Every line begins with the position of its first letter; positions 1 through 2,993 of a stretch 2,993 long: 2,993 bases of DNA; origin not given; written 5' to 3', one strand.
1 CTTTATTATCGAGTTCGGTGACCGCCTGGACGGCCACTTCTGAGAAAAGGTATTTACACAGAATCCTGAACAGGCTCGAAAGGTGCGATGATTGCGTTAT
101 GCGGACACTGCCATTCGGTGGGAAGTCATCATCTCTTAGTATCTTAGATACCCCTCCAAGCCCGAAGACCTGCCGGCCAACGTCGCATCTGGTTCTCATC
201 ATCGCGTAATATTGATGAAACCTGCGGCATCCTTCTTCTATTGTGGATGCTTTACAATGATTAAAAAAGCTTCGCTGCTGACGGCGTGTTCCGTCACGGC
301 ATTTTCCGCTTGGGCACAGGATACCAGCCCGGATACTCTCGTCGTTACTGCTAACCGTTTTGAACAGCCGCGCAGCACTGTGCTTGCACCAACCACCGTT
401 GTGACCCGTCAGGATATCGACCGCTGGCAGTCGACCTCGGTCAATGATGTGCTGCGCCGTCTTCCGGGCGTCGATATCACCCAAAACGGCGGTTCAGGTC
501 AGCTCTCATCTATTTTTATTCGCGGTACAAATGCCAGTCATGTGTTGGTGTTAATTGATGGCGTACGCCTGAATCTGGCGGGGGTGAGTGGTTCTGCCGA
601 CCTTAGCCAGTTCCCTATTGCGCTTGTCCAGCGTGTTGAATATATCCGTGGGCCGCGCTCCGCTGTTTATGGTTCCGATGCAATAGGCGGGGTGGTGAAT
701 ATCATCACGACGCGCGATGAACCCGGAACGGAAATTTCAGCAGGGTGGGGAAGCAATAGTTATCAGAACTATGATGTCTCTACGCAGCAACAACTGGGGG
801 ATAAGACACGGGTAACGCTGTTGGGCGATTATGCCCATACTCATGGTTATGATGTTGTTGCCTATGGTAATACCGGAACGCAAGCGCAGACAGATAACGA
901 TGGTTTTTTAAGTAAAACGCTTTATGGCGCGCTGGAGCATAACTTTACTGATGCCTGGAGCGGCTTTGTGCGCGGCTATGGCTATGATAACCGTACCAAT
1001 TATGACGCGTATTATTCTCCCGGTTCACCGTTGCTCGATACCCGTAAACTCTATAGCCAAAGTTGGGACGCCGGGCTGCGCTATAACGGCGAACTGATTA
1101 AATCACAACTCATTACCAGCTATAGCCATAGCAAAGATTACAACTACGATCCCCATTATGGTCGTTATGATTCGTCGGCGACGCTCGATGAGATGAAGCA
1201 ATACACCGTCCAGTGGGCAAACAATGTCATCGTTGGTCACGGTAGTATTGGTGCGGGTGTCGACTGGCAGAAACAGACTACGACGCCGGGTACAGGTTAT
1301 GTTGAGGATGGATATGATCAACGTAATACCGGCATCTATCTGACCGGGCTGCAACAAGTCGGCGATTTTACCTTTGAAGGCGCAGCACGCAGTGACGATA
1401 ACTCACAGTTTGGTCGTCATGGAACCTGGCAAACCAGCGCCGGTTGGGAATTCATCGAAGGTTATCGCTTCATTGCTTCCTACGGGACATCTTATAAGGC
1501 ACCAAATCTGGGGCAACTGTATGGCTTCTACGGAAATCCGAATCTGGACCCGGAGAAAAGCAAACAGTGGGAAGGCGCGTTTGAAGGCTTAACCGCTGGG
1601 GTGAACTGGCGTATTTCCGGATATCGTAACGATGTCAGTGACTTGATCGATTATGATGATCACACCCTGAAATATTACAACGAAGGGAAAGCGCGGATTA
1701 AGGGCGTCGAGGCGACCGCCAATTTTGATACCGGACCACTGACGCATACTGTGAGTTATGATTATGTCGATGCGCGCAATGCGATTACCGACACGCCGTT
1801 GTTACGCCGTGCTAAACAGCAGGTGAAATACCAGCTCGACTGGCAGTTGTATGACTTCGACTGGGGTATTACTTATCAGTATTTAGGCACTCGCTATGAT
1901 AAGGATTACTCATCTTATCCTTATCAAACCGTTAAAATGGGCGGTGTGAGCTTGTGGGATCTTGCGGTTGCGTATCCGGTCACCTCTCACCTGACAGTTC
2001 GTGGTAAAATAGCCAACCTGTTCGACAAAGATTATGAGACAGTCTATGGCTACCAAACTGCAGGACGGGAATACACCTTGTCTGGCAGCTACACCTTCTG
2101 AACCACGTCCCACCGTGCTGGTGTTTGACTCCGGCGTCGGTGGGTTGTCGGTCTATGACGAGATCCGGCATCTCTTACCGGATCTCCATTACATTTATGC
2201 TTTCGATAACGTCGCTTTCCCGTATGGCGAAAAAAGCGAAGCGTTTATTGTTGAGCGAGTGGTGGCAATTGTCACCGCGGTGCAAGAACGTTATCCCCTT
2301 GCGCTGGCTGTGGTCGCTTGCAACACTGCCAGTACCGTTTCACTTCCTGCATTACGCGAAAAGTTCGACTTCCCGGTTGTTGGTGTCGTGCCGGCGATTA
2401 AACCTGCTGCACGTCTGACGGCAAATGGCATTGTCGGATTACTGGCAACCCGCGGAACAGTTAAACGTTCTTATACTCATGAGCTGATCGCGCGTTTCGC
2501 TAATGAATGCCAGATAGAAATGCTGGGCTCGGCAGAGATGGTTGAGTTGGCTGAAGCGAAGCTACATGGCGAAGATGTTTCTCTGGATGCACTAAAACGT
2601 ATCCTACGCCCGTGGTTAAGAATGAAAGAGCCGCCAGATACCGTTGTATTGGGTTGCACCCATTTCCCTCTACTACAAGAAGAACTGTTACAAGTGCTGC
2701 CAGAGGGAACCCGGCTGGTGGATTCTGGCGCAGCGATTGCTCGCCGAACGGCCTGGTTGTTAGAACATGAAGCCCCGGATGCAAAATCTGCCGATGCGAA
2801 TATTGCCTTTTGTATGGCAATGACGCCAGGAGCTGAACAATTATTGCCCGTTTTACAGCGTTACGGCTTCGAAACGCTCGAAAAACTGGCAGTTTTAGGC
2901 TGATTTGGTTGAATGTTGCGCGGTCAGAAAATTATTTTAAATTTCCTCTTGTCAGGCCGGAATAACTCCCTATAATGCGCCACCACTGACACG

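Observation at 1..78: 5' part of the btuB leader lacks the expected conserved riboswitch core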

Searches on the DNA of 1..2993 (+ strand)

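Call 2: search_rna_families(source=window, threshold=gathering, show_alignments=3)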
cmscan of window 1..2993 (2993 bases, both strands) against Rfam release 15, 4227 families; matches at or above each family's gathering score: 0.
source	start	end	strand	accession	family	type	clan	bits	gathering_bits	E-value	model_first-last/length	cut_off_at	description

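Call 3: search_rna_families(source=window, start=1, end=400, threshold=evalue, max_evalue=10, show_alignments=3)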
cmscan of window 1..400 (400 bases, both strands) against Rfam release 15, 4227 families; matches with E-value up to 10: 2.
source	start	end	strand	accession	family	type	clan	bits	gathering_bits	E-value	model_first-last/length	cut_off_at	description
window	6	191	+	RF00174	Cobalamin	Cis-reg; riboswitch;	CL00101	18.5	31.5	0.011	1-189/189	no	Cobalamin riboswitch aptamer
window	185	206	-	RF01140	sR20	Gene; snRNA; snoRNA; CD-box;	-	13.8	44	3.2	1-56/56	no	Small nucleolar RNA sR20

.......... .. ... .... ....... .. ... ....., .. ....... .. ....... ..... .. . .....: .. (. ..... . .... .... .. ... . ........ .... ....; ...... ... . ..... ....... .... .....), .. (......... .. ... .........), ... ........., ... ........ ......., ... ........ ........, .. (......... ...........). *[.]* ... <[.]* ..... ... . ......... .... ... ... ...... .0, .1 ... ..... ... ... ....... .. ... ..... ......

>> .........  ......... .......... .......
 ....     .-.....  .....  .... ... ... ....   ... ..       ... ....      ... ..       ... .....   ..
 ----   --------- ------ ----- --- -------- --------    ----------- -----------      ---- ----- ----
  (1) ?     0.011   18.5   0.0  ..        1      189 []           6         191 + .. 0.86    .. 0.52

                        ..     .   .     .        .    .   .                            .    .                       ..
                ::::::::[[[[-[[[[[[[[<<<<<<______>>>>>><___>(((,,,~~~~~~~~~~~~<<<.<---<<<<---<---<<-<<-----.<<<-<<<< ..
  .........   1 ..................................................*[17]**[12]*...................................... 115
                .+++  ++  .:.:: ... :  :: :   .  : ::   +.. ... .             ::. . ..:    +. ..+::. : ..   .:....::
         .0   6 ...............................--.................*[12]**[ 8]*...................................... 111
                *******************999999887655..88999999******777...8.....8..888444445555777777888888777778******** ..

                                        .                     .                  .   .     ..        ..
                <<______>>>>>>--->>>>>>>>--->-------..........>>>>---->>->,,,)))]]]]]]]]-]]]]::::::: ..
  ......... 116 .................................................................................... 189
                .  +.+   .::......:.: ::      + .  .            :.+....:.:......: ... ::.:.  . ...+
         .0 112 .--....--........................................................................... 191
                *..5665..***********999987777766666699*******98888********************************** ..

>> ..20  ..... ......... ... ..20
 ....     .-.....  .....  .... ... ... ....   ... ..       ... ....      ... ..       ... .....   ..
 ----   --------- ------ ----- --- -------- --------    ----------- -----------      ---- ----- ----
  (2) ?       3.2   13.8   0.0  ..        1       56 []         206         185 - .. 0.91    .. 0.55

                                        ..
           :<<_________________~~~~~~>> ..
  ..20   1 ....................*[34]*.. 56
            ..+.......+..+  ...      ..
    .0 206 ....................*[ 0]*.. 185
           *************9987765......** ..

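Call 4: search_dna_similar(query=window:1-300:+, collection=ecoli_genomes, mode=near, max_rows=30)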
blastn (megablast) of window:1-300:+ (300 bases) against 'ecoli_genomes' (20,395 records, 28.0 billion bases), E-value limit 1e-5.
Records with a match: 5691; places in all: 7209; records where one place covers at least 80% of the query: 0.
Genomes with a match: 5426 of 5426; with a place that covers at least 80% of the query: 0. Places per genome that has any: lowest 1, median 1, highest 22. On chromosomes: 6842 places; on plasmids: 367.
Best place of each record, by identity: >=99% 3993; 95-99% 1505; 90-95% 192; 80-90% 1.
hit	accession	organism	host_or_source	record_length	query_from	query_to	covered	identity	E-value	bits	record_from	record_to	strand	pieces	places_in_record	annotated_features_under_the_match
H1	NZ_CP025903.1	Escherichia coli strain 300709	Homo sapiens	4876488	78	300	74%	100.0%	4e-112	412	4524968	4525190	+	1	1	riboswitch | btuB: TonB-dependent vitamin B12 receptor BtuB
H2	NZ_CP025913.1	Escherichia coli strain 203740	Homo sapiens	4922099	78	300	74%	100.0%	4e-112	412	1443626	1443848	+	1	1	riboswitch | btuB: TonB-dependent vitamin B12 receptor BtuB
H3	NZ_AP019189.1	Escherichia coli strain M217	Homo sapiens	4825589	78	300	74%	100.0%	4e-112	412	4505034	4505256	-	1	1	riboswitch | btuB: TonB-dependent vitamin B12 receptor BtuB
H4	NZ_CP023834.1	Escherichia coli strain 4/2-1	Homo sapiens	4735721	78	300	74%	100.0%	4e-112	412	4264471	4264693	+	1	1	riboswitch | btuB: TonB-dependent vitamin B12 receptor BtuB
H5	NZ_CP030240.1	Escherichia coli strain ER1709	-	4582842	78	300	74%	100.0%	4e-112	412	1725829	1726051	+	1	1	riboswitch | btuB: TonB-dependent vitamin B12 receptor BtuB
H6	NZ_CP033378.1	Escherichia coli strain L73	goose anus swab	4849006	78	300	74%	100.0%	4e-112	412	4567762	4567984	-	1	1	riboswitch | btuB: TonB-dependent vitamin B12 receptor BtuB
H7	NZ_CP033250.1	Escherichia coli strain ECCHD184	chicken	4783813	78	300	74%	100.0%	4e-112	412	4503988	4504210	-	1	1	riboswitch | btuB: TonB-dependent vitamin B12 receptor BtuB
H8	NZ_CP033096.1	Escherichia coli strain CP53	pig feces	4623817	78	300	74%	100.0%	4e-112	412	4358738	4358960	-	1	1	riboswitch | btuB: TonB-dependent vitamin B12 receptor BtuB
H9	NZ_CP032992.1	Escherichia coli strain W5-6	Jin River water W5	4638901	78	300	74%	100.0%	4e-112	412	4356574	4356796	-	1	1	riboswitch | btuB: TonB-dependent vitamin B12 receptor BtuB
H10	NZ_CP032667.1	Escherichia coli str. K-12 substr. MG1655 strain K-12 ...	Laboratory strain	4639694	78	300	74%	100.0%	4e-112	412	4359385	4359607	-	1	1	riboswitch | btuB: TonB-dependent vitamin B12 receptor BtuB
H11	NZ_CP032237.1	Escherichia coli strain ECCWS199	chicken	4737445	78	300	74%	100.0%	4e-112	412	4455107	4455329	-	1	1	riboswitch | btuB: TonB-dependent vitamin B12 receptor BtuB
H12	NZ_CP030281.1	Escherichia coli strain E308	Broiler chicken farm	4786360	78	300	74%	100.0%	4e-112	412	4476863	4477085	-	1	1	riboswitch | btuB: TonB-dependent vitamin B12 receptor BtuB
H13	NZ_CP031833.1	Escherichia coli strain 2452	Homo sapiens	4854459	78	300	74%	100.0%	4e-112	412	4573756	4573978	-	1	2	riboswitch | btuB: TonB-dependent vitamin B12 receptor BtuB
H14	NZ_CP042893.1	Escherichia coli strain CFSAN061772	missing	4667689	78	300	74%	100.0%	4e-112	412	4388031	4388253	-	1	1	riboswitch | btuB: TonB-dependent vitamin B12 receptor BtuB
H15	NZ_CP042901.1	Escherichia coli strain CFSAN061762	missing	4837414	78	300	74%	100.0%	4e-112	412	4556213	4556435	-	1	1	riboswitch | btuB: TonB-dependent vitamin B12 receptor BtuB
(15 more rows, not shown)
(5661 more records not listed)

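Call 5: search_dna_similar(query=window:1-77:+, collection=ecoli_genomes, mode=near, max_rows=25, max_evalue=0.001)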
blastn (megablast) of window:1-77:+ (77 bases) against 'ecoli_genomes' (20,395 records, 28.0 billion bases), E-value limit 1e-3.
Records with a match: 1138; places in all: 1779; records where one place covers at least 80% of the query: 1128.
Genomes with a match: 1038 of 5426; with a place that covers at least 80% of the query: 1028. Places per genome that has any: lowest 1, median 1, highest 21. On chromosomes: 1413 places; on plasmids: 366.
Best place of each record, by identity: >=99% 54; 95-99% 283; 90-95% 798; 80-90% 3.
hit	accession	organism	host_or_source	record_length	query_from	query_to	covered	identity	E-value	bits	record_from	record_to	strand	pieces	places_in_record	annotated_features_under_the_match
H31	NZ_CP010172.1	Escherichia coli strain H8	not applicable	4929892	1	77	100%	100.0%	1e-31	143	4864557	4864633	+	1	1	IS256-like element IS1414 family transposase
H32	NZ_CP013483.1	Escherichia coli strain Y5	Homo sapiens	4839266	1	77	100%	100.0%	1e-31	143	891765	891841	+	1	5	IS256-like element IS1414 family transposase | amino acid ABC transporter ATP-binding protein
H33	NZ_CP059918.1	Escherichia coli strain 64.1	Turkey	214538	1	77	100%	100.0%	1e-31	143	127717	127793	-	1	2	IS256-like element IS1414 family transposase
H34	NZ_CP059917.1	Escherichia coli strain 64.1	Turkey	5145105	1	77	100%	100.0%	1e-31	143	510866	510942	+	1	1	IS256-like element IS1414 family transposase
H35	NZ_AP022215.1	Escherichia coli strain WP8-S17-ESBL-05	-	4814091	1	77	100%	100.0%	1e-31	143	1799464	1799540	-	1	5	IS256-like element IS1414 family transposase | hypothetical protein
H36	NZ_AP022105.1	Escherichia coli strain WP5-S17-ESBL-10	-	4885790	1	77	100%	100.0%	1e-31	143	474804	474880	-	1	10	IS256-like element IS1414 family transposase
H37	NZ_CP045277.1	Escherichia coli strain LAU-OXA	Homo sapiens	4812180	1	77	100%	100.0%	1e-31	143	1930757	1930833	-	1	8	IS256-like element IS1414 family transposase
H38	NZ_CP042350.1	Escherichia coli strain RM10410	crow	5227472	1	77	100%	100.0%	1e-31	143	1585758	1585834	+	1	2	IS256-like element IS1414 family transposase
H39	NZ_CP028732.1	Escherichia coli strain H3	Homo sapiens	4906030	1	77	100%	100.0%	1e-31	143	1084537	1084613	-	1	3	IS256-like element IS1414 family transposase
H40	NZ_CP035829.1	Escherichia coli strain 67-1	Homo sapiens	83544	1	77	100%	100.0%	1e-31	143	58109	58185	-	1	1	IS256-like element IS1414 family transposase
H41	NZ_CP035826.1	Escherichia coli strain 67-1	Homo sapiens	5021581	1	77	100%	100.0%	1e-31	143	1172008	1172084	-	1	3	IS256-like element IS1414 family transposase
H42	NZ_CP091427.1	Escherichia coli strain 1000C-3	hospital wastewater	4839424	1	77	100%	100.0%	1e-31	143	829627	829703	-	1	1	IS256-like element IS1414 family transposase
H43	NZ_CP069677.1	Escherichia coli O126:H45 strain MIN10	Homo sapiens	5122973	1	77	100%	100.0%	1e-31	143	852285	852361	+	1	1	IS256-like element IS1414 family transposase | transposase domain-containing protein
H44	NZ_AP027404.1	Escherichia coli strain EC416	Sus scrofa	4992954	1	77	100%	100.0%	1e-31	143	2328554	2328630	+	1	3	IS256-like element IS1414 family transposase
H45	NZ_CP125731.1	Escherichia coli strain GYB01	Homo sapiens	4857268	1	77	100%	100.0%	1e-31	143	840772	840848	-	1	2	IS256-like element IS1414 family transposase | SLATT domain-containing protein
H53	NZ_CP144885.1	Escherichia coli strain TC_EC10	Homo sapiens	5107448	1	77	100%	100.0%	1e-31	143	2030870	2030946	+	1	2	IS256-like element IS1414 family transposase | TonB-dependent receptor plug domain-containing protein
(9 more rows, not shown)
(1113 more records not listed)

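Call 6: search_dna_similar(query=window:1-77:+, collection=plasmids, mode=near, max_rows=15, max_evalue=0.001)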
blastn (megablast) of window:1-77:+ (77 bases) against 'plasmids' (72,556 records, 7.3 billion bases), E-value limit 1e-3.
Records with a match: 344; places in all: 459; records where one place covers at least 80% of the query: 334.
Best place of each record, by identity: >=99% 23; 95-99% 96; 90-95% 225.
By first word of the organism name: Escherichia 271; Klebsiella 28; Enterobacter 17; Salmonella 10; Serratia 7; Shigella 3; Pantoea 3; Citrobacter 2; Yersinia 1; Raoultella 1; and 1 more.
By predicted mobility (MOB-suite, as given by PLSDB): conjugative 243; mobilizable 57; non-mobilizable 44.
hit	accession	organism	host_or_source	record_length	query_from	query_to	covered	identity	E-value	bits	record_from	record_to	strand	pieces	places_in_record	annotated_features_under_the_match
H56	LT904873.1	Salmonella enterica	Homo sapiens,not known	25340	1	77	100%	100.0%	3e-32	143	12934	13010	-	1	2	none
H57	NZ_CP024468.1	Shigella dysenteriae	-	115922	1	77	100%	100.0%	3e-32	143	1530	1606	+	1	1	IS256-like element IS1414 family transposase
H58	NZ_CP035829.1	Escherichia coli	Homo sapiens,stool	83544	1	77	100%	100.0%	3e-32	143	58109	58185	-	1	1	IS256-like element IS1414 family transposase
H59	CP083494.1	Escherichia coli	Homo sapiens,blood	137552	1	77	100%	100.0%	3e-32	143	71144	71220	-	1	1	none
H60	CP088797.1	Escherichia coli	Homo sapiens,blood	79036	1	77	100%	100.0%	3e-32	143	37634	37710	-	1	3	IS256 family transposase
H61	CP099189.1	Escherichia coli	culture,Pooled sediment sample ...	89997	1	77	100%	100.0%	3e-32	143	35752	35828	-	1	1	IS256 family transposase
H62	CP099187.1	Escherichia coli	culture,Pooled sediment sample ...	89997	1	77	100%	100.0%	3e-32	143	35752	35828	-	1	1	IS256 family transposase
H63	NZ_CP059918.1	Escherichia coli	Turkey,fecal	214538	1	77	100%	100.0%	3e-32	143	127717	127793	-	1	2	IS256-like element IS1414 family transposase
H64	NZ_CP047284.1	Klebsiella quasipneumoniae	Homo sapiens,Anal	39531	1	77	100%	100.0%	3e-32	143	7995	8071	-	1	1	IS256-like element IS1414 family transposase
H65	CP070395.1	Escherichia coli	food,chicken meat inner strip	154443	1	77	100%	100.0%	3e-32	143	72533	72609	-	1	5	IS256 family transposase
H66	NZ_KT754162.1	Shigella dysenteriae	-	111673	1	77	100%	100.0%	3e-32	143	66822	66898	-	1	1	IS256-like element IS1414 family transposase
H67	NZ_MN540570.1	Escherichia coli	dog,biopsy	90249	1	77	100%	100.0%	3e-32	143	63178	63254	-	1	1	IS256-like element IS1414 family transposase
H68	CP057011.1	Escherichia coli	culture,Pooled cattle faecal samples ...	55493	1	77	100%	100.0%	3e-32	143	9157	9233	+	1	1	IS256 family transposase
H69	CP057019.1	Escherichia coli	culture,Pooled cattle faecal samples ...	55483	1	77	100%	100.0%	3e-32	143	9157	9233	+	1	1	IS256 family transposase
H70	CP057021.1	Escherichia coli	culture,Pooled cattle faecal samples ...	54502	1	77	100%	100.0%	3e-32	143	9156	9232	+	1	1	IS256 family transposase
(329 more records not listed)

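Call 7: get_annotated_region(hit=H31, flank=1800)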
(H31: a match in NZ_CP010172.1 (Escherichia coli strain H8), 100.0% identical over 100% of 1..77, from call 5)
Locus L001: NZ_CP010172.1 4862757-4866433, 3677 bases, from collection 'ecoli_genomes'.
description: Escherichia coli strain H8 chromosome, complete genome
organism: Escherichia coli strain H8 (NCBI taxid 562)
replicon: chromosome; assembly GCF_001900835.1
host: not applicable; source: -; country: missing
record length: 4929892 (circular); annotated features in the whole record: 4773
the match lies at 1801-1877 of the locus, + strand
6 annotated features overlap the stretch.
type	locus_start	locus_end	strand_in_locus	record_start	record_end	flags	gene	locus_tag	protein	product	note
CDS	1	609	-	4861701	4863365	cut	dgcQ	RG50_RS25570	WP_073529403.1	cellulose biosynthesis regulator diguanylate cyclase DgcQ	-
CDS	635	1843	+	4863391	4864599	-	-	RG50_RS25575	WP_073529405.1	IS256-like element IS1414 family transposase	-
CDS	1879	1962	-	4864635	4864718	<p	-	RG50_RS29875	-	hypothetical protein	incomplete; partial in the middle of a contig; missing C-terminus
CDS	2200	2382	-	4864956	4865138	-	yodC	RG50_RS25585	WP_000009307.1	YodC family protein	-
CDS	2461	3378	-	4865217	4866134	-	yedI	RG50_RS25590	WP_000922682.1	DUF808 domain-containing protein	-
CDS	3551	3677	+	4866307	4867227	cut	yedA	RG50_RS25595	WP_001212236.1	drug/metabolite exporter YedA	-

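Call 8: get_annotated_region(hit=H10, flank=600)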
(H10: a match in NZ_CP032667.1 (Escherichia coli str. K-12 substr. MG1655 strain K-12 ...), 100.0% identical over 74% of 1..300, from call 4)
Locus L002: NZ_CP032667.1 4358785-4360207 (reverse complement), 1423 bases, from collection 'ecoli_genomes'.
description: Escherichia coli str. K-12 substr. MG1655 strain K-12 chromosome, complete genome
organism: Escherichia coli str. K-12 substr. MG1655 strain K-12 substr. MG1655 (NCBI taxid 511145)
replicon: chromosome; assembly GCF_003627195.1
host: -; source: Laboratory strain; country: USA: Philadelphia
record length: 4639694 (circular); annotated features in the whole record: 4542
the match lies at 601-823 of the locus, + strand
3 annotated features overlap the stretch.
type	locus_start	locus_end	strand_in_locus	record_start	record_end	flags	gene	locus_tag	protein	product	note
CDS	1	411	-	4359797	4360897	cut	trmA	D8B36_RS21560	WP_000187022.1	tRNA (uridine(54)-C5)-methyltransferase TrmA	-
riboswitch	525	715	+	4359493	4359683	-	-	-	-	riboswitch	cobalamin riboswitch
CDS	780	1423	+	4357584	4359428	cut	btuB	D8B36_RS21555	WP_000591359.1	TonB-dependent vitamin B12 receptor BtuB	-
